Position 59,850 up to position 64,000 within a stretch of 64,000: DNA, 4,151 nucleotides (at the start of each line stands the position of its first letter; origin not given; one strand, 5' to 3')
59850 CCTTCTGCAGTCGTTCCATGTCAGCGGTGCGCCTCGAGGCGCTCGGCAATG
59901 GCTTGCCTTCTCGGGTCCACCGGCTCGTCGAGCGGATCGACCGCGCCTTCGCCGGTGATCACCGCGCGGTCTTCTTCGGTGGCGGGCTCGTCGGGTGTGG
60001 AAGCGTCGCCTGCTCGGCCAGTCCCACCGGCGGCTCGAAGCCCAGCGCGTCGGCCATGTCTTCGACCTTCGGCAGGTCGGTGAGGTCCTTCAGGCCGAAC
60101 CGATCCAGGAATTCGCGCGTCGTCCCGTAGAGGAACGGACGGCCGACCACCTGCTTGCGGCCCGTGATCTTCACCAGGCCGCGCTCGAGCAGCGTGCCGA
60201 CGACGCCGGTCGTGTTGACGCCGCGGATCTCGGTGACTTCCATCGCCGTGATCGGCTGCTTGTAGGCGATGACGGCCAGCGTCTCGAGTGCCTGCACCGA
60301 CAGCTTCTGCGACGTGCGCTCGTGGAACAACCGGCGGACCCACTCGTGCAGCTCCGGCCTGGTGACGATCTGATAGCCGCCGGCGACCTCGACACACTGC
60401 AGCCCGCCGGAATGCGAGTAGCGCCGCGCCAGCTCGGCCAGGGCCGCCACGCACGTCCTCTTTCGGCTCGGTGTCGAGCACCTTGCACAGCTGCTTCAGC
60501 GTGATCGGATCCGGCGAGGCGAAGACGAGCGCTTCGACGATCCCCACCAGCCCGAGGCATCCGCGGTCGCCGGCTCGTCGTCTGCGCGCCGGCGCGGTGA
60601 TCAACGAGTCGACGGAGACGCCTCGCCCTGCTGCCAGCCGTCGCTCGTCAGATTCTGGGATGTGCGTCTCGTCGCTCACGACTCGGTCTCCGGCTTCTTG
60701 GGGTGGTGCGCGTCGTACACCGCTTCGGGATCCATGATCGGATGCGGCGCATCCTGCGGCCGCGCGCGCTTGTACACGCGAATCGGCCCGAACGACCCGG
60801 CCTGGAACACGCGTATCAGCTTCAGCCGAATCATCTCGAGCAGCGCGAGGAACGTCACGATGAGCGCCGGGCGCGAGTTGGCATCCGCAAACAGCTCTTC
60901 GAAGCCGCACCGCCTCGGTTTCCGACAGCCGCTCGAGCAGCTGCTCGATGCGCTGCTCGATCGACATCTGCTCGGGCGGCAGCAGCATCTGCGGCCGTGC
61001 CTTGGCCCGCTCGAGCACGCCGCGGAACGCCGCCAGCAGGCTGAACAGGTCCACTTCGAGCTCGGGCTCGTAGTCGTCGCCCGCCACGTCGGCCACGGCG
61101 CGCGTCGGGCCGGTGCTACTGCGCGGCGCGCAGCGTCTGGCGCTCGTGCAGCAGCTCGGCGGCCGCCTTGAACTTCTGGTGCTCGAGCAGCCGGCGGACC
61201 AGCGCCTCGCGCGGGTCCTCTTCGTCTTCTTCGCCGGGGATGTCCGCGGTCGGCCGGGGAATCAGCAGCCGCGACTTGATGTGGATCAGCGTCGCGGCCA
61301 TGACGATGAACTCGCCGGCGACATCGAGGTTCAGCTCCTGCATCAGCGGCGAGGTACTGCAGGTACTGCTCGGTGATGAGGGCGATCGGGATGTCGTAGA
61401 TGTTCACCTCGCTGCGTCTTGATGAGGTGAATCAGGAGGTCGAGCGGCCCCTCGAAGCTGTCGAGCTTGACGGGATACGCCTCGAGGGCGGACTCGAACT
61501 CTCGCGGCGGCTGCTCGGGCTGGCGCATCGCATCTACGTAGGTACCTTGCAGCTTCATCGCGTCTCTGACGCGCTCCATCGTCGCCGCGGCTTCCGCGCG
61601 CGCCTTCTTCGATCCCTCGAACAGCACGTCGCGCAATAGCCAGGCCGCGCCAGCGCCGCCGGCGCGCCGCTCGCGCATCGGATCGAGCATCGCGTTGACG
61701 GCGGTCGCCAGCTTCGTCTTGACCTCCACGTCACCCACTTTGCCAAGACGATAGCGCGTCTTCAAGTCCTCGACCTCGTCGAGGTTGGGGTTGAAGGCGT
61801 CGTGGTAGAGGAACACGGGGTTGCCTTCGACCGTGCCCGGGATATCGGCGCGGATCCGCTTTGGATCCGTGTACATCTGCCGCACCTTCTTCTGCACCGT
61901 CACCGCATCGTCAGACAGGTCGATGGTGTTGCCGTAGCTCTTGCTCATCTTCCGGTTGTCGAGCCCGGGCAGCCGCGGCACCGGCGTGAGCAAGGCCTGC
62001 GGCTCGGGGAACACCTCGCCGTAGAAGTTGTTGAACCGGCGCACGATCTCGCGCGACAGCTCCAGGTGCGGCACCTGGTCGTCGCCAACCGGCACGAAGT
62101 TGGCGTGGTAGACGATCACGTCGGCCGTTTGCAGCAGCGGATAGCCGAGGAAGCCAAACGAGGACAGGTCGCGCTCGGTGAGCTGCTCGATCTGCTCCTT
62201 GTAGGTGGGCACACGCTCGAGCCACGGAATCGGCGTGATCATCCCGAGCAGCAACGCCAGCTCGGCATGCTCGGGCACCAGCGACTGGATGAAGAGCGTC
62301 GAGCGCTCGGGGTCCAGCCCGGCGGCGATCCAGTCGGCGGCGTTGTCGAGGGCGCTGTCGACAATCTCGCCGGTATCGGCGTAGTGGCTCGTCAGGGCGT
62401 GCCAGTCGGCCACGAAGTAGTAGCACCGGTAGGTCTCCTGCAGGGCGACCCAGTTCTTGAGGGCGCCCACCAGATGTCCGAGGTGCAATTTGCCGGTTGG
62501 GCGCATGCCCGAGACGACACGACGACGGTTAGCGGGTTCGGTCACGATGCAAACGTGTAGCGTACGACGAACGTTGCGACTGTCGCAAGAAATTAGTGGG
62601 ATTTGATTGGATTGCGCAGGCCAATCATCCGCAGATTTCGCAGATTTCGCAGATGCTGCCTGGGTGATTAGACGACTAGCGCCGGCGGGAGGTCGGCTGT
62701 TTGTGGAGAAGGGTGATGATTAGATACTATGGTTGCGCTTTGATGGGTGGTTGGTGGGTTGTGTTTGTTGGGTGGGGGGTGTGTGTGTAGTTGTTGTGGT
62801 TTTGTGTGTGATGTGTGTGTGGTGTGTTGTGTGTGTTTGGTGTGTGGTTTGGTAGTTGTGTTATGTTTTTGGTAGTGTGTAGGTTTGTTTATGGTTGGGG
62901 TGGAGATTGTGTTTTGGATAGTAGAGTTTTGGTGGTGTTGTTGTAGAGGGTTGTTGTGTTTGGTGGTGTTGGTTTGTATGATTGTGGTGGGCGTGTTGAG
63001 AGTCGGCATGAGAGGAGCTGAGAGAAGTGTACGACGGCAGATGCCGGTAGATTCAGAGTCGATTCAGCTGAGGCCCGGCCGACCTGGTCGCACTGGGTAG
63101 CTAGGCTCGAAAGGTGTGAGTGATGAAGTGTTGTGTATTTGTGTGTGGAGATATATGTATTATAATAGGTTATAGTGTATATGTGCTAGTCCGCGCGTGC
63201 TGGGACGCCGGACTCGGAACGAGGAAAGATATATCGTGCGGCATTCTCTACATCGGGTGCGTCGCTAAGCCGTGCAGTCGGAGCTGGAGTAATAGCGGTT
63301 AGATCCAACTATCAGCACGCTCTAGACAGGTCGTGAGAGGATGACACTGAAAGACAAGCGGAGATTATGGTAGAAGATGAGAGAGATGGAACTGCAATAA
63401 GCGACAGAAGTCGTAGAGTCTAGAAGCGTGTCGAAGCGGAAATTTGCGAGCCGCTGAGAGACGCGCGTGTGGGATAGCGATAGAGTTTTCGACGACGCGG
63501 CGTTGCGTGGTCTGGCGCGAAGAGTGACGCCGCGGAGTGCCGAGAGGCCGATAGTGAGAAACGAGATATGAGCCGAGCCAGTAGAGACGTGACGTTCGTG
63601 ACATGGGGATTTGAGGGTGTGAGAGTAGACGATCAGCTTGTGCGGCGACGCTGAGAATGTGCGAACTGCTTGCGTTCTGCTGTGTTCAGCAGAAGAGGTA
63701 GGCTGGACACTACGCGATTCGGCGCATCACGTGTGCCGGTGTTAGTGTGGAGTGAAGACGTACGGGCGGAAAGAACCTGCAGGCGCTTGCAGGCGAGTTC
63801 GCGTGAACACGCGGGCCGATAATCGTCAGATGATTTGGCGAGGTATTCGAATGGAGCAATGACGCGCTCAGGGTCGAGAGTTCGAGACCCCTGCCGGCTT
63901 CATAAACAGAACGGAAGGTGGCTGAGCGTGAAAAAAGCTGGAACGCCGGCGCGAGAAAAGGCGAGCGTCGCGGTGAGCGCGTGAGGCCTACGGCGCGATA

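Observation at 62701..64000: Abrupt compositional break at the right edge: a 253-nt cytosine-free G/T tract, then about 1 kb of ORF-poor purine-rich sequence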

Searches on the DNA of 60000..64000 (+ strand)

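Call 5: search_rna_families(source=window, start=60000, end=64000, threshold=evalue, max_evalue=1, show_alignments=3)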
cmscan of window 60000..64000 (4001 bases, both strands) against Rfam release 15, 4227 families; matches with E-value up to 1: 1.
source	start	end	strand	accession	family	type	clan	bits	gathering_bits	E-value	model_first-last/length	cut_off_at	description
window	63820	63858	+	RF01727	SAM-SAH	Cis-reg; riboswitch;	-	19.7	40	0.38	1-49/49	no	SAM/SAH riboswitch aptamer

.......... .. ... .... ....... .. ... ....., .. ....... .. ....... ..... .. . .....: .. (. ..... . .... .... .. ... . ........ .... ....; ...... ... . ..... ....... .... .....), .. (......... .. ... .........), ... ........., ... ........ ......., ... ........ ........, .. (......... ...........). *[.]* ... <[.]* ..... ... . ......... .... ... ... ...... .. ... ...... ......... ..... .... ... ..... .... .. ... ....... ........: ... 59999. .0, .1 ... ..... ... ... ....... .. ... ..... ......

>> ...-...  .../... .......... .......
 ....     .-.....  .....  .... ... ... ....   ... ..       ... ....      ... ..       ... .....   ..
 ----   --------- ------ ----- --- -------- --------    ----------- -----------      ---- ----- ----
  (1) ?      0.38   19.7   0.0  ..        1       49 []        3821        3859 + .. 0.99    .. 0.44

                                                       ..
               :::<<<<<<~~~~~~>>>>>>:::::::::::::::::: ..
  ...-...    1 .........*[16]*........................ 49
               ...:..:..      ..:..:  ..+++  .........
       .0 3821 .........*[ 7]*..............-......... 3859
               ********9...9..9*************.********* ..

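Call 25: search_dna_similar(query=window:62701-64000:+, collection=plasmids, mode=distant, max_evalue=1, max_rows=10)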
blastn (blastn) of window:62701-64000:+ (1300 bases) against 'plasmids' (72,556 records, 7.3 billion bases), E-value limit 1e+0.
Records with a match: 2; places in all: 2; records where one place covers at least 80% of the query: 0.
Best place of each record, by identity: 90-95% 1; 80-90% 1.
By first word of the organism name: Gemmatirosa 1; Roseateles 1.
By predicted mobility (MOB-suite, as given by PLSDB): non-mobilizable 2.
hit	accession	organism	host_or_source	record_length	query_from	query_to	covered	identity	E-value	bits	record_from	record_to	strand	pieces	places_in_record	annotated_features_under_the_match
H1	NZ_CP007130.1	Gemmatirosa kalamazoonensis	-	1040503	1241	1281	3%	86.0%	3e-1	45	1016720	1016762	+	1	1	record has no annotation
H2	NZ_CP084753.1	Roseateles sp. XES5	Xenopus laevis,bacterial culture,swab ...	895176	1063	1092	2%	93.3%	1e-1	46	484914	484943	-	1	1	alpha-D-ribose 1-methylphosphonate 5-triphosphate diphosphatase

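Call 26: search_dna_similar(query=window:62701-64000:+, collection=phages, mode=distant, max_evalue=1, max_rows=10)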
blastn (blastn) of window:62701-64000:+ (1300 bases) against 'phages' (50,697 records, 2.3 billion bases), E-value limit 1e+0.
No match.

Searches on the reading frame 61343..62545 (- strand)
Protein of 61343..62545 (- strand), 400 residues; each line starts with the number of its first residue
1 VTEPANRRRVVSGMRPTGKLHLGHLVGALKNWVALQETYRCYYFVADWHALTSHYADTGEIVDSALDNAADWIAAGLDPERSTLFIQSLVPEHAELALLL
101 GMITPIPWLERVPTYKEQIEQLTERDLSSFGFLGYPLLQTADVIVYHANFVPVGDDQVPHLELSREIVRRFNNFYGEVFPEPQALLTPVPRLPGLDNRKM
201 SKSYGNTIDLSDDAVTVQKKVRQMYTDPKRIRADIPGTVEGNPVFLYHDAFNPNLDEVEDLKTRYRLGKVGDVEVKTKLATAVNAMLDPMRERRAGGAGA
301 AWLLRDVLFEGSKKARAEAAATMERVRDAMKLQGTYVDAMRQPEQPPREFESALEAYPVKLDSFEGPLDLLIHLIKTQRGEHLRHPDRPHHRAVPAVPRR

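Call 9: find_encoding_contigs(protein=window:61343-62545:-, flank=10000, max_places=6)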
Protein window:61343-62545:- (400 aa): no gene with exactly this product is on record in the collection.

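Call 11: find_related_loci(query=window:61550-62545:-, collection=genome_contigs, flank=10000)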
Query seq(332 aa) (332 aa) in genome_contigs; peptide patterns used: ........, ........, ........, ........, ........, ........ (x = any residue, [..] = any of these).
600 stretches matched a pattern (row limit reached: there are more); 580 encode a relative of the query (tblastn E <= 1e-3); the best 80 are kept; 80 distinct loci.
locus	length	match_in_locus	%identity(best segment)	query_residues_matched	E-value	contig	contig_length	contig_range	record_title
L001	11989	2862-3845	82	5-332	0e+0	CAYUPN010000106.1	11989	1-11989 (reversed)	MAG TPA_asm: uncultured Bifidobacteriaceae bacterium isolate SRP263527_co1_167 genome assembly, contig: NODE_4609_length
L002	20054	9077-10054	84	7-332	0e+0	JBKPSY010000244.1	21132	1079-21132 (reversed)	MAG: Acidobacteriota bacterium isolate GS_EKS_MAG_00010 GS_EKS_000000802612, whole genome shotgun sequence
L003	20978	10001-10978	82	7-332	0e+0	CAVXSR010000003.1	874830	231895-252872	MAG: Vicinamibacteria bacterium isolate MFD04850.bin.1.214 genome assembly, contig: contig_20482, whole genome shotgun s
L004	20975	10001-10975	80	8-332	2e-178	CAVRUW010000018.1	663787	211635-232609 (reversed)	MAG: uncultured Acidobacteriota bacterium isolate MFD02840.bin.1.220 genome assembly, contig: contig_61141, whole genome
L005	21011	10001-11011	77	4-332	1e-177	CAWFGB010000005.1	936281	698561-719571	MAG: uncultured Acidobacteriota bacterium isolate MFD02840.bin.1.33 genome assembly, contig: contig_14178, whole genome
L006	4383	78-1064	78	4-332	0e+0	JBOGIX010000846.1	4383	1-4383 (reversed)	MAG: Vicinamibacterales bacterium isolate SC-S_metawrap_bin.101 k127_3938681, whole genome shotgun sequence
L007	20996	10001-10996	78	1-332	4e-176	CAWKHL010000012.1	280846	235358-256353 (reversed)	MAG: uncultured Acidobacteriota bacterium isolate MFD02416.bin.2.80 genome assembly, contig: contig_70489, whole genome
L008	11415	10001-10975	80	8-332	5e-176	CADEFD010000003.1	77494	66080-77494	MAG: uncultured Acidobacteria bacterium isolate Acidobacteria sp. RBC068 genome assembly, contig: MAG068_3, whole genome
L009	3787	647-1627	77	6-332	0e+0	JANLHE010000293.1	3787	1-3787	MAG: Acidobacteria bacterium isolate P6-9 k99_355714, whole genome shotgun sequence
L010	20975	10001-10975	78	8-332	2e-174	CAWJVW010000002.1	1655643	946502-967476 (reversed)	MAG: uncultured Acidobacteriota bacterium isolate MFD09206.bin.1.2 genome assembly, contig: contig_1514, whole genome sh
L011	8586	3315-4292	80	7-332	3e-174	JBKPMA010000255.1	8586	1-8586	MAG: Acidobacteriota bacterium isolate GS_HAYS_MAG_00078 GS_HAYS_000000027346, whole genome shotgun sequence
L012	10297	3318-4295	78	7-332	2e-174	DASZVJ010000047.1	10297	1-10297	MAG TPA_asm: Vicinamibacterales bacterium isolate SMAG_U6128 k141_6068, whole genome shotgun sequence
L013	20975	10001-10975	79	8-332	2e-173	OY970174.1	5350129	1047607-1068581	MAG: uncultured Acidobacteriota bacterium isolate MFD01275.bin.c.18 genome assembly, chromosome: 1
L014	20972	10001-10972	79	9-332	2e-173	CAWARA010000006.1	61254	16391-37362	MAG: uncultured Acidobacteriota bacterium isolate MFD02840.bin.2.141 genome assembly, contig: contig_116583, whole genom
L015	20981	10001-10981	77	6-332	1e-172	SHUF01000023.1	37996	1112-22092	MAG: Acidobacteria bacterium isolate Baikal-deep-G11 BACOMB-C4610, whole genome shotgun sequence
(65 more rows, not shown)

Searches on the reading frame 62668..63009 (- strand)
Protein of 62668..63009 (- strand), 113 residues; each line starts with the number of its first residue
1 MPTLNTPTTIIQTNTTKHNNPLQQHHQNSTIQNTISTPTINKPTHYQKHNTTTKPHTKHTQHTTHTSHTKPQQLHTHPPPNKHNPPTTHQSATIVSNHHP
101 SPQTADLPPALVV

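Call 34: search_protein_families(library=pfam, proteins=[window:62668-63009:-], max_evalue=1)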
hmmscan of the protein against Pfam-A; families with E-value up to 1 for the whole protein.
window:62668-63009:- (113 aa): 0 families

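Call 49: find_encoding_contigs(protein=window:62668-63009:-, flank=10000, max_places=6)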
Protein window:62668-63009:- (113 aa): no gene with exactly this product is on record in the collection.

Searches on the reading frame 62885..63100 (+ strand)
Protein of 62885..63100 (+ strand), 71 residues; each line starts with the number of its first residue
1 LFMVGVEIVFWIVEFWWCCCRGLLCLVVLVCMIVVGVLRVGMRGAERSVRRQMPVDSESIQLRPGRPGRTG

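Call 34: search_protein_families(library=pfam, proteins=[window:62885-63100:+], max_evalue=1)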
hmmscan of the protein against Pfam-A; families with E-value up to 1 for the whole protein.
window:62885-63100:+ (71 aa): 1 family
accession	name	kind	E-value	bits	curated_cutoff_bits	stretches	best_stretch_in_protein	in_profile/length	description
PF19699.4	CLSTN_C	-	0.18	11.1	27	1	24-51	301-327/354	Calsyntenin C-terminal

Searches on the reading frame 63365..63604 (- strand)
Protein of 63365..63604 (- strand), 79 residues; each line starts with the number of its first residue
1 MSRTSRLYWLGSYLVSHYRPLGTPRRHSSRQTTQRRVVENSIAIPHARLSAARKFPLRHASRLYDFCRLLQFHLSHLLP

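Call 34: search_protein_families(library=pfam, proteins=[window:63365-63604:-], max_evalue=1)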
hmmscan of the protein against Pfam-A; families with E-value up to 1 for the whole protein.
window:63365-63604:- (79 aa): 0 families

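Call 50: find_encoding_contigs(protein=window:63365-63604:-, flank=10000, max_places=6)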
Protein window:63365-63604:- (79 aa): no gene with exactly this product is on record in the collection.

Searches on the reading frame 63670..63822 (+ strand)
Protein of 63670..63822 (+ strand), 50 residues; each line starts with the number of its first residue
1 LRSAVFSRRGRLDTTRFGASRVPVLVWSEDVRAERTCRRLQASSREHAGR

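Call 34: search_protein_families(library=pfam, proteins=[window:63670-63822:+], max_evalue=1)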
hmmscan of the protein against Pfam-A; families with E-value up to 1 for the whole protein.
window:63670-63822:+ (50 aa): 1 family
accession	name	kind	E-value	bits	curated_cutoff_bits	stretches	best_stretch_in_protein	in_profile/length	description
PF19814.4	DUF6297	-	0.059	12.6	29.8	1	6-40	214-248/375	Family of unknown function (DUF6297)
